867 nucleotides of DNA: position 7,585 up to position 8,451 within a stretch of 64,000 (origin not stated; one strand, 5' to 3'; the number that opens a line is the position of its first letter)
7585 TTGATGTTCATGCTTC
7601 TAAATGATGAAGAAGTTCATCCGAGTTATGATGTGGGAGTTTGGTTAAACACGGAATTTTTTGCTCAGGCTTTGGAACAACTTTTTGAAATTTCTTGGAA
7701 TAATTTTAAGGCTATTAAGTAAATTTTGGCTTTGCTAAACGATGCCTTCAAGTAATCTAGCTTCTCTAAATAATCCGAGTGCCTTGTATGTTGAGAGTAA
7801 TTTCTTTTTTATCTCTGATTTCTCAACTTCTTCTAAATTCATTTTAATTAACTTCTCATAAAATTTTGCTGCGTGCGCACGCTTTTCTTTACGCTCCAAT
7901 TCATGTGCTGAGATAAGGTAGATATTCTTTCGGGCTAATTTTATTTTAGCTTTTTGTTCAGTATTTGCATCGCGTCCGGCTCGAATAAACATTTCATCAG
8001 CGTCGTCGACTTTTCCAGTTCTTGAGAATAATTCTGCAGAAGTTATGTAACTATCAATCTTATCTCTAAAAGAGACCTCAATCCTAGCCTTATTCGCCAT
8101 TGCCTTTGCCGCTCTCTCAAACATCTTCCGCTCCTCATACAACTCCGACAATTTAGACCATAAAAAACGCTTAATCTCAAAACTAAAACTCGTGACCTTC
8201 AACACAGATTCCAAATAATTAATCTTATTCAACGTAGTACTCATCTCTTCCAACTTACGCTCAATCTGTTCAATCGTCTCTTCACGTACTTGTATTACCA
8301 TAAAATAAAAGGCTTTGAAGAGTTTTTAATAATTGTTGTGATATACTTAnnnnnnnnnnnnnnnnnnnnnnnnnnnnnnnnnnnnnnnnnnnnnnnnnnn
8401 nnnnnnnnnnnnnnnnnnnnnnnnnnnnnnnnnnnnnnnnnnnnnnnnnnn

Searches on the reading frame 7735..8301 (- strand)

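Call 32: search_protein_families(library=pfam, max_evalue=0.01, proteins=[window:7735-8301:-])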
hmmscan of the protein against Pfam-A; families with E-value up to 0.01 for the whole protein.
window:7735-8301:- (188 aa): 3 families
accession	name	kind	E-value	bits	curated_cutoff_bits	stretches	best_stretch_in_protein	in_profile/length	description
PF13181.12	TPR_8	-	0.0015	19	25.7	0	127-155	3-31/34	Tetratricopeptide repeat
PF13176.12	TPR_7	-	0.0023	18.3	27.9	0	89-111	6-30/36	Tetratricopeptide repeat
PF08649.15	DASH_Dad1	-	0.0071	16.9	31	0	4-52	4-52/55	DASH complex subunit Dad1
